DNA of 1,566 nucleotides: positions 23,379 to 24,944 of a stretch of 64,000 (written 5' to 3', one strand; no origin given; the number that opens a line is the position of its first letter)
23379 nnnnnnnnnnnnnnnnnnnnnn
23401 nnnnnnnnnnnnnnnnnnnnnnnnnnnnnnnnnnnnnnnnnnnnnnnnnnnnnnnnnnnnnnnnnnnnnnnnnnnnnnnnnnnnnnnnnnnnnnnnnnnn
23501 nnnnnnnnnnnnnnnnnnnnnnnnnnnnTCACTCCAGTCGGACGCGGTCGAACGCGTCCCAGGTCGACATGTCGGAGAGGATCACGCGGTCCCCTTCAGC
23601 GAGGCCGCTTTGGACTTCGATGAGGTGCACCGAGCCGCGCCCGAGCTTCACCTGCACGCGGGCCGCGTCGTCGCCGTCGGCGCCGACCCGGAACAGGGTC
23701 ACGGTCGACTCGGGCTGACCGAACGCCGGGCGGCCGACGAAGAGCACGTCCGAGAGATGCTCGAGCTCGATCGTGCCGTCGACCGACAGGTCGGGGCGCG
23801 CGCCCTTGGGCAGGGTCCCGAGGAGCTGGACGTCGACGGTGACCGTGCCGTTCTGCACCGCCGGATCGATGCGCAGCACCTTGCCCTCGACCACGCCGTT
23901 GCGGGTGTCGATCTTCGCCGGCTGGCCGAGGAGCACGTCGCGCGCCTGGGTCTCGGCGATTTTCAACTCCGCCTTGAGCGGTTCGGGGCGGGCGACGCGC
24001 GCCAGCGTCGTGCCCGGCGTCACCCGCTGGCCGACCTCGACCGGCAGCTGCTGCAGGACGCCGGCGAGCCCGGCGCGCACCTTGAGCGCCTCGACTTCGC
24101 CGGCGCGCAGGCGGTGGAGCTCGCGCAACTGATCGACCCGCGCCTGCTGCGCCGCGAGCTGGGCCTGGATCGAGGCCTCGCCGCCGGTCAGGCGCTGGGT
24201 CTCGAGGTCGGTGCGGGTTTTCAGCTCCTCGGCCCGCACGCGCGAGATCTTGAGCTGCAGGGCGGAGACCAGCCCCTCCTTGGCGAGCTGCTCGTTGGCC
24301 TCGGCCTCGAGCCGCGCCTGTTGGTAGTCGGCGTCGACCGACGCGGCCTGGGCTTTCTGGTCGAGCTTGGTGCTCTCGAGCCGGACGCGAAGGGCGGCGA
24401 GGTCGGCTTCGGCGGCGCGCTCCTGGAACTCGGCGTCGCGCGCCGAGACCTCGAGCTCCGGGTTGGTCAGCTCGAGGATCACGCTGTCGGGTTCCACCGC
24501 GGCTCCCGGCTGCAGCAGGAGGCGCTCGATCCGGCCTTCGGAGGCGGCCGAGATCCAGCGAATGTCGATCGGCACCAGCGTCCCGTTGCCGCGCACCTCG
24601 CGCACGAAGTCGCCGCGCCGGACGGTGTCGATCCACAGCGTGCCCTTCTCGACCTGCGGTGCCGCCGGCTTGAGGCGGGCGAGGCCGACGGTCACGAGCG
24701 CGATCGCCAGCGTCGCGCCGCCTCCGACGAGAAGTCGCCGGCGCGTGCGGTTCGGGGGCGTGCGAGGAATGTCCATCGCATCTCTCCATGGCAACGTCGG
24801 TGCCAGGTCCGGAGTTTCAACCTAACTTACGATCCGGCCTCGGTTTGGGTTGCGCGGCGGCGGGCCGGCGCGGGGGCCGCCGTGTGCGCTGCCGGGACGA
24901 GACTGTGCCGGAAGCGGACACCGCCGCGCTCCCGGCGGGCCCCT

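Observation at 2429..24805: Super-operon: one MacA-like adaptor, two MacB-type ATPases and eight tandem ADOP permease paralogs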

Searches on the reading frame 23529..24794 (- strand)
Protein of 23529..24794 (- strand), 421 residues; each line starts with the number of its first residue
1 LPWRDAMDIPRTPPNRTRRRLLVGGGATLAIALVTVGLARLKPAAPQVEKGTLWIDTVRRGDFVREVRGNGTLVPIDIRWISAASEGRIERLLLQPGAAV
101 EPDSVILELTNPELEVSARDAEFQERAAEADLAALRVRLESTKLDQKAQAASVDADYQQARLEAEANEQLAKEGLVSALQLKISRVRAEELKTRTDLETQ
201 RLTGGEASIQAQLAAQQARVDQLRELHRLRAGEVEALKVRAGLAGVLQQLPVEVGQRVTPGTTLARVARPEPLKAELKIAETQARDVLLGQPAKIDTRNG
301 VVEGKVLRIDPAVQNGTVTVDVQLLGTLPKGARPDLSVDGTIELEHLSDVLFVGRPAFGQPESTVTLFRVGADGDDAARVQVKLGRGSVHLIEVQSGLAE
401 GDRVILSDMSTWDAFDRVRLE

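Call 7: search_protein_families(library=pfam, proteins=[window:23529-24794:-], max_evalue=0.001)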
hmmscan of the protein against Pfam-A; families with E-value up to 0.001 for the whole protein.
window:23529-24794:- (421 aa): 3 families
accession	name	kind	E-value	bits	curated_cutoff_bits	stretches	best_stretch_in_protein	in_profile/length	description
PF13437.12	HlyD_3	-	4.6e-14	53.5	22.2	1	238-326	1-95/106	HlyD family secretion protein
PF16576.10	HlyD_D23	-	4.3e-13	49.5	30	1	80-322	21-197/214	Barrel-sandwich domain of CusB or HlyD membrane-fusion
PF13533.13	Biotin_lipoyl_2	-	6e-05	23.2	29.8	0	238-266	2-30/32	Biotin-lipoyl like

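Call 10: find_encoding_contigs(protein=window:23529-24794:-, flank=10000, max_places=6)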
Protein window:23529-24794:- (421 aa): no gene with exactly this product is on record in the collection.

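Call 13: find_homologous_proteins(query=window:23529-24794:-, max_evalue=1e-10)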
Query window:23529-24794:- (421 aa): 8000 proteins with E <= 1e-10 among 8000 candidates; the best 120 are listed.
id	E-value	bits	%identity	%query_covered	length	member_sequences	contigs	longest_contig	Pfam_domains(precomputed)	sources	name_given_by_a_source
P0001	1.0e-254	863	100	99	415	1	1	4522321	PF25919.1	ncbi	ncbi:MAG: HlyD family efflux transporter periplasmic adaptor subunit [Thermoanaerobaculia bacterium]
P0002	1.3e-252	856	99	99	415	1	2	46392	PF25919.1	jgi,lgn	jgi:HlyD family secretion protein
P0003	1.9e-252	855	99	99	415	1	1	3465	PF25919.1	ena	-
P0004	6.5e-169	580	69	99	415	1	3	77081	PF25919.1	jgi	-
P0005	1.1e-168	580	69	99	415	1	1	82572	PF25919.1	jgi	-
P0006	1.3e-168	579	69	99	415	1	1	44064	PF25919.1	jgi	-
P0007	5.3e-168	577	69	99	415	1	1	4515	-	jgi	-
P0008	2.1e-167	575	68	99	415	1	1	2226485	PF25919.1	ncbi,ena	-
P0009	5.9e-167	574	68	99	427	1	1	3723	PF25919.1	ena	-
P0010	7.5e-167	574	68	99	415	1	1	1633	PF25984.1,PF25919.1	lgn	-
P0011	2.9e-165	568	68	99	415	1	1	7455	PF25919.1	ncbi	-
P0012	3.1e-165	568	68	99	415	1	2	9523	PF25919.1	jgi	-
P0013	4.7e-165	568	68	99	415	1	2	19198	PF25919.1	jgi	-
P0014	5.5e-165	567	67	99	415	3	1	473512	PF25919.1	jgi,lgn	jgi:HlyD family secretion protein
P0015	1.0e-164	567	67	99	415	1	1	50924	PF00364.29,PF25919.1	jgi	-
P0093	2.0e-153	529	62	98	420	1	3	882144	PF25989.1,PF25919.1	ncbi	ncbi:MAG: efflux RND transporter periplasmic adaptor subunit [Vicinamibacterales bacterium]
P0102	4.0e-153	528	63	98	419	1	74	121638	PF25919.1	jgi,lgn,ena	jgi:HlyD family secretion protein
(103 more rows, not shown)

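Call 14: find_encoding_contigs(protein=P0008, flank=10000, max_places=2)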
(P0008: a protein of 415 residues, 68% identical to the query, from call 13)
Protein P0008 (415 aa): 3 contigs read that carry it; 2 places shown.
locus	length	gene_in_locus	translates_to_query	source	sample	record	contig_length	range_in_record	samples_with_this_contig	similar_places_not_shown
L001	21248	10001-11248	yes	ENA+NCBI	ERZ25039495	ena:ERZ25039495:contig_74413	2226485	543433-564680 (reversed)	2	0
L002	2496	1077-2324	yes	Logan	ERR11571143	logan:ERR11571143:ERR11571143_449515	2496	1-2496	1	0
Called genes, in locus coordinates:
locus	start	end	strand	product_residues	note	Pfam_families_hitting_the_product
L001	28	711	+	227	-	PF01545:Cation_efflux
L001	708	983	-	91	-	-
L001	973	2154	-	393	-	PF00282:Pyridoxal_deC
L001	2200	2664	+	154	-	-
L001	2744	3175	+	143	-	PF00042:Globin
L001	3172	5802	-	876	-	PF02739:5_3_exonuc_N, PF01367:5_3_exonuc, PF00476:DNA_pol_A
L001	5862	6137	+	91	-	-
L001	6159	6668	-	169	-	PF00994:MoCF_biosynth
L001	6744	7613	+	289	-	PF00491:Arginase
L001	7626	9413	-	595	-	PF00069:Pkinase, PF01636:APH (faint), PF07714:PK_Tyr_Ser-Thr, PF03109:ABC1 (weak)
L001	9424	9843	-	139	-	-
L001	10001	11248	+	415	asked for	PF25919:BSH_CusB (weak)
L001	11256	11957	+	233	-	PF00005:ABC_tran, PF02463:SMC_N (weak), PF13304:AAA_21 (faint)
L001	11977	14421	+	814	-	PF12704:MacB_PCD, PF02687:FtsX, PF12704:MacB_PCD, PF02687:FtsX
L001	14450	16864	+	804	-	PF12704:MacB_PCD, PF02687:FtsX, PF12704:MacB_PCD, PF02687:FtsX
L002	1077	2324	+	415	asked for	PF25919:BSH_CusB (weak)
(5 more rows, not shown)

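Call 15: find_encoding_contigs(protein=P0093, flank=10000, max_places=2)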
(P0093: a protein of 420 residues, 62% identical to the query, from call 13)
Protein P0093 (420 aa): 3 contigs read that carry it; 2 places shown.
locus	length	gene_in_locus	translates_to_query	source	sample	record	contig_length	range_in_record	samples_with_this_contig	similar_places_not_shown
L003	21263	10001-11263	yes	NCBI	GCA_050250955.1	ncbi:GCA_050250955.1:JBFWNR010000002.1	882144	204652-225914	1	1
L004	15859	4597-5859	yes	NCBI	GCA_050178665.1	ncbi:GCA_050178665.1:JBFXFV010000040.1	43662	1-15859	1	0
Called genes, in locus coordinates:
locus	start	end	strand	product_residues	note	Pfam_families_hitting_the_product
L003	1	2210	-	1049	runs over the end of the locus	PF13088:BNR_2 (faint), PF02012:BNR (faint), PF15902:Sortilin-Vps10, PF25852:DUF6242_C (faint), PF15899:BNR_6 (faint), PF15902:Sortilin-Vps10, PF13860:FlgD_ig (faint)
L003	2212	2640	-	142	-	PF06491:Disulph_isomer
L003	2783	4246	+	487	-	PF00875:DNA_photolyase (weak)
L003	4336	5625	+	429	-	PF22039:HUTI_composite_bact (faint), PF01979:Amidohydro_1, PF07969:Amidohydro_3 (weak)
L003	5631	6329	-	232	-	PF00702:Hydrolase, PF12710:HAD (weak), PF13419:HAD_2, PF13242:Hydrolase_like (weak)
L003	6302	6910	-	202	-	-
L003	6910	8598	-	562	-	PF07969:Amidohydro_3, PF01979:Amidohydro_1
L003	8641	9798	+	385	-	PF00291:PALP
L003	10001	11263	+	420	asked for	PF25919:BSH_CusB (faint), PF25989:YknX_C (weak)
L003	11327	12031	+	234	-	PF00005:ABC_tran, PF02463:SMC_N (weak), PF13304:AAA_21 (faint)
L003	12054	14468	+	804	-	PF12704:MacB_PCD, PF02687:FtsX, PF12704:MacB_PCD, PF02687:FtsX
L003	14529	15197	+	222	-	PF00005:ABC_tran, PF13304:AAA_21 (weak)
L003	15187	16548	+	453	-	PF00072:Response_reg, PF00158:Sigma54_activat, PF14532:Sigma54_activ_2, PF00004:AAA (weak), PF07728:AAA_5, PF25601:AAA_lid_14, PF02954:HTH_8, PF18024:HTH_50 (weak), +1 more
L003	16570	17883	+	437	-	PF00989:PAS (weak), PF13188:PAS_8 (weak), PF08448:PAS_4 (weak), PF02518:HATPase_c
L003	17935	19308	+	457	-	PF00089:Trypsin, PF13365:Trypsin_2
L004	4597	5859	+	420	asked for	PF25919:BSH_CusB (faint), PF25989:YknX_C (weak)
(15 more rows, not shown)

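Call 16: find_encoding_contigs(protein=P0102, flank=10000, max_places=3)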
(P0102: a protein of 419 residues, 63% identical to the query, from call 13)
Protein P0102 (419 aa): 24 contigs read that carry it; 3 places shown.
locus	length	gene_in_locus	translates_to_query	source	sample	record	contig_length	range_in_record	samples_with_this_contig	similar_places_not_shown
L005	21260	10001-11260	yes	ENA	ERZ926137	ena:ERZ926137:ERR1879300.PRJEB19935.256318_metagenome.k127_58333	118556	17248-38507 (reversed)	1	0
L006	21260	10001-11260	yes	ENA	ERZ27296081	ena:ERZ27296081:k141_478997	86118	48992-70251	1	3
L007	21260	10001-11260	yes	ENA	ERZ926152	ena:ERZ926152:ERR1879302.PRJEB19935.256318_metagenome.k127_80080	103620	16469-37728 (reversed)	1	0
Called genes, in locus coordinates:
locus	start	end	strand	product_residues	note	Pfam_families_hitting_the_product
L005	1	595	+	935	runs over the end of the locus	PF03699:UPF0182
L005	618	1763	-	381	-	PF01266:DAO, PF13454:NAD_binding_9 (faint)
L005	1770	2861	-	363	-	PF07786:HGSNAT_cat (weak)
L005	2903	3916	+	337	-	PF04055:Radical_SAM, PF06463:Mob_synth_C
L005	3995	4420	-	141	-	PF06491:Disulph_isomer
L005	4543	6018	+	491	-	-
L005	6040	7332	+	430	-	PF01979:Amidohydro_1, PF07969:Amidohydro_3 (weak)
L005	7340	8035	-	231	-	PF00702:Hydrolase, PF12710:HAD (weak), PF13419:HAD_2, PF13242:Hydrolase_like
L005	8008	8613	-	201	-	-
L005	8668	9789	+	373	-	PF00291:PALP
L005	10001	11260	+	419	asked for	PF25919:BSH_CusB (faint)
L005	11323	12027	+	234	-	PF00005:ABC_tran, PF02463:SMC_N (weak), PF13304:AAA_21 (faint)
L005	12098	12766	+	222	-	PF00005:ABC_tran, PF13304:AAA_21 (weak)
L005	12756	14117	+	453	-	PF00072:Response_reg, PF00158:Sigma54_activat, PF14532:Sigma54_activ_2, PF00004:AAA (weak), PF07728:AAA_5 (weak), PF25601:AAA_lid_14, PF02954:HTH_8, PF18024:HTH_50 (weak)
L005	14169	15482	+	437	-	PF13188:PAS_8 (weak), PF02518:HATPase_c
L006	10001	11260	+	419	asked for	PF25919:BSH_CusB (faint)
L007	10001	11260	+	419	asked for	PF25919:BSH_CusB (faint)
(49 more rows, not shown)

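Call 19: find_related_loci(query=A1, collection=genome_contigs, flank=10000)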
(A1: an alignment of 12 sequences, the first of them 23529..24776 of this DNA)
Query A1 (415 aa) in genome_contigs; peptide patterns used: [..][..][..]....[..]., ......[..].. (x = any residue, [..] = any of these).
600 stretches matched a pattern (row limit reached: there are more); 593 encode a relative of the query (tblastn E <= 1e-3); the best 80 are kept; 80 distinct loci.
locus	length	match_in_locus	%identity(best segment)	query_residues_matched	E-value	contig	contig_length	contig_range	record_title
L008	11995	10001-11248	61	1-414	1e-159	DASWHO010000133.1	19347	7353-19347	MAG TPA_asm: Acidobacteriota bacterium isolate SMAG_U2844 k141_1543607, whole genome shotgun sequence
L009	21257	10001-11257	60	1-414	4e-158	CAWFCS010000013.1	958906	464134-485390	MAG: uncultured Acidobacteriota bacterium isolate MFD04651.bin.2.30 genome assembly, contig: contig_1851, whole genome s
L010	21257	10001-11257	60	1-415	4e-156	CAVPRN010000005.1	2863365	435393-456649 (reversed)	MAG: uncultured Acidobacteriota bacterium isolate MFD10007.bin.2.215 genome assembly, contig: contig_8449, whole genome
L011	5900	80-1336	61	1-414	1e-156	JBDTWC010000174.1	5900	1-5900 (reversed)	MAG: Acidobacteriota bacterium isolate cluster3_bin.82 NODE_73331_length_5900_cov_5.186826, whole genome shotgun sequenc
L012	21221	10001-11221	60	9-415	9e-155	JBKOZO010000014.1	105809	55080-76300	MAG: Acidobacteriota bacterium isolate GB_HAYS_MAG_00032 GB_HAYS_000001470863, whole genome shotgun sequence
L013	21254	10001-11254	59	1-415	2e-154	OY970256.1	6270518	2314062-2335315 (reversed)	MAG: Pyrinomonadaceae bacterium isolate MFD09212.bin.c.2 genome assembly, chromosome: 1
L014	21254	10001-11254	61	1-414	1e-154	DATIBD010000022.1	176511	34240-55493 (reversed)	MAG TPA_asm: Vicinamibacteria bacterium isolate SMAG_U16281 k141_277171, whole genome shotgun sequence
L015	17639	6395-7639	65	1-415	1e-154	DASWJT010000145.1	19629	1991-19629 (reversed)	MAG TPA_asm: Thermoanaerobaculia bacterium isolate SMAG_U2903 k141_690001, whole genome shotgun sequence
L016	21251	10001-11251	61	1-415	1e-154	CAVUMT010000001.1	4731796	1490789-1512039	MAG: uncultured Acidobacteriota bacterium isolate MFD06229.bin.3.208 genome assembly, contig: contig_1512, whole genome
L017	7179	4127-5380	60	1-414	2e-153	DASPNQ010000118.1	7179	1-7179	MAG TPA_asm: Vicinamibacterales bacterium isolate SMAG_U12125 k141_305019, whole genome shotgun sequence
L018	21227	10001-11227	58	9-415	1e-152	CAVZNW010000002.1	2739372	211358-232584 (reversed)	MAG: uncultured Acidobacteriota bacterium isolate MFD06435.bin.3.333 genome assembly, contig: contig_42678, whole genome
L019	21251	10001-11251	57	1-415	1e-152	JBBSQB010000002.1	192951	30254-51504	MAG: Chthoniobacterales bacterium isolate LS6_sbin.74 LS6_sbin.74_K_1211968_L_192951_cov_15.0000, whole genome shotgun s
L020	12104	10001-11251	59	1-415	9e-153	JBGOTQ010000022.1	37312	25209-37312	MAG: Terriglobia bacterium isolate OBJ_0618_7090110_159 k141_11903868_length_37312_cov_13.7579, whole genome shotgun seq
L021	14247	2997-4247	57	1-415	3e-152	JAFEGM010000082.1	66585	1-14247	MAG: Verrucomicrobia bacterium isolate SZAS-18 VERR-KAN-3__82__length-66585, whole genome shotgun sequence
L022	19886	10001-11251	59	1-415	4e-152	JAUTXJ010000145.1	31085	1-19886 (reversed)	MAG: Acidobacteriaceae bacterium isolate BP_11 scaffold_8259872, whole genome shotgun sequence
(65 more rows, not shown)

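Call 27: search_solved_structures(query=window:23529-24776:-, max_evalue=0.001)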
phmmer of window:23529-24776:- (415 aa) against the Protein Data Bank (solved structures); distinct sequences matched with E-value up to 0.001: 4.
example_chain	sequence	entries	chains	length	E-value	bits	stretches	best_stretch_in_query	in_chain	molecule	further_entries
4dk1_A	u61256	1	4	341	3.1e-06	30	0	48-156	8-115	Putative MacA, Multidrug resistance protein mexA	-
4dk0_A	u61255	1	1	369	4.3e-05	26.2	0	329-409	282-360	Putative MacA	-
20yy_D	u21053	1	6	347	0.00017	24.3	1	146-307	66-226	Multidrug efflux RND transporter periplasmic adaptor subunit MexJ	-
4kks_A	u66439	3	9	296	0.00035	23.2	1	197-405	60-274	Membrane fusion protein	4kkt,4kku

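Call 34: find_encoding_contigs(protein=P0001, flank=1000, max_places=1)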
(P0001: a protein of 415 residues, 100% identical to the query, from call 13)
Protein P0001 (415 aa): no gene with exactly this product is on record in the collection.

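Call 62: predict_structure(alignment_id=A1)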
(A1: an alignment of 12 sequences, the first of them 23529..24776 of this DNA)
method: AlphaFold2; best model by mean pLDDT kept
length: 415 residues; sequences in the alignment: 12
mean_pLDDT: 88.8   pTM: 0.54
mean pLDDT of the five models: 88.8, 86.4, 86.3, 86.2, 82.9
residues with pLDDT >= 90: 266; 70-90: 126; 50-70: 20; < 50: 3
segments of 3 or more residues with pLDDT < 50: 1-3
pLDDT, mean of each block of 10 residues (from residue 1): 55 68 78 66 87 89 91 91 93 92 95 96 96 95 94 94 90 91 94 93 95 97 94 91 92 93 89 89 92 91 90 92 85 90 89 86 89 91 87 92 79 85
secondary structure, 60 per line:
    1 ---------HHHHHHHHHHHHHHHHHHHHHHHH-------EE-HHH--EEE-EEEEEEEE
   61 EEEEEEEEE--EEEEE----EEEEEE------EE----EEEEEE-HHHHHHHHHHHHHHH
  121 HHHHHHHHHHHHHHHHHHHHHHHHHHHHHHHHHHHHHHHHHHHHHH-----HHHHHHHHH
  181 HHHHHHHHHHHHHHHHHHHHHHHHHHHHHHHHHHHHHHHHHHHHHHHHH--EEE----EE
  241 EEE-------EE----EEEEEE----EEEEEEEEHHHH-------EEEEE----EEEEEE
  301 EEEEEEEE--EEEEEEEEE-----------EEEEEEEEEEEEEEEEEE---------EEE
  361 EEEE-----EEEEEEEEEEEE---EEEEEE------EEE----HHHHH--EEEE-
elements in order: H10-33 E49-51 E53-69 E72-76 E81-86 E99-104 H106-166 H172-229 E232-234 E239-243 E257-262 E267-274 H275-278 E286-290 E295-308 E311-319 E331-348 E358-364 E370-381 E385-390 E397-399 H404-408 E411-414

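Call 64: fold_search(model_id=the predicted structure, library=pdb)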
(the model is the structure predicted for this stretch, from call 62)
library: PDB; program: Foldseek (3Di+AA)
matches with E <= 10: 687; with E <= 0.001: 73
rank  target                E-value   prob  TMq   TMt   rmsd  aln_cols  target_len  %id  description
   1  9qgy_G                1.2e-20  1.00  0.51  0.60   9.1       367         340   19  Structure of the YbjP lipoprotein bound to the MacAB-TolC tripartite efflux pump (released 2026-03-25)
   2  9j3d_D                7.0e-20  1.00  0.49  0.58  12.3       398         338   19  Cryo-EM structure of TMexCD1-TOprJ1 (released 2025-08-13)
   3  5nik_D                1.1e-18  1.00  0.52  0.61   8.7       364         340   20  Structure of the MacAB-TolC ABC-type tripartite multidrug efflux pump (released 2017-05-24)
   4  9tg4_G                1.8e-18  1.00  0.47  0.55  13.2       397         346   17  Structure of the YbjP lipoprotein bound to the AcrABZ-TolC efflux pump (released 2026-04-08)
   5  9v53_A1               3.2e-18  1.00  0.47  0.55  12.9       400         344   16  Structure of TolC, YbjP, and AcrABZ complex (released 2025-11-05)
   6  9tg4_H                5.6e-18  1.00  0.44  0.51  13.8       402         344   16  Structure of the YbjP lipoprotein bound to the AcrABZ-TolC efflux pump (released 2026-04-08)
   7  9tg4_E                1.2e-17  1.00  0.49  0.57  12.6       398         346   17  Structure of the YbjP lipoprotein bound to the AcrABZ-TolC efflux pump (released 2026-04-08)
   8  9tg4_F                1.9e-17  1.00  0.46  0.53  13.0       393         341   16  Structure of the YbjP lipoprotein bound to the AcrABZ-TolC efflux pump (released 2026-04-08)
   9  9a2v_MODEL_1_A        2.9e-17  1.00  0.47  0.49  12.4       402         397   16  Model of E. coli AcrA by in-cell photo-crosslinking MS and deep learning (released 2023-02-24)
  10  4tko                  5.9e-17  1.00  0.37  0.46  14.2       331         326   14  Structure of the periplasmic adaptor protein EmrA (released 2014-07-09)
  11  6ta5_D                7.8e-17  1.00  0.47  0.54  14.6       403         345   15  OprM-MexA complex from the MexAB-OprM Pseudomonas aeruginosa whole assembly reconstituted in nanodiscs (released 2020-09-16)
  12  4dk0                  8.7e-17  1.00  0.52  0.65  10.2       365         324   18  Crystal structure of MacA from Actinobacillus actinomycetemcomitans (released 2012-03-07)
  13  9tg4_D                1.0e-16  1.00  0.43  0.50  13.7       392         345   16  Structure of the YbjP lipoprotein bound to the AcrABZ-TolC efflux pump (released 2026-04-08)
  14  6iol_K                1.3e-16  1.00  0.44  0.53  15.2       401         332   15  Cryo-EM structure of multidrug efflux pump MexAB-OprM (60 degree state) (released 2019-04-03)
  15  6iok_J                3.1e-16  1.00  0.46  0.55  14.8       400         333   16  Cryo-EM structure of multidrug efflux pump MexAB-OprM (0 degree state) (released 2019-04-03)
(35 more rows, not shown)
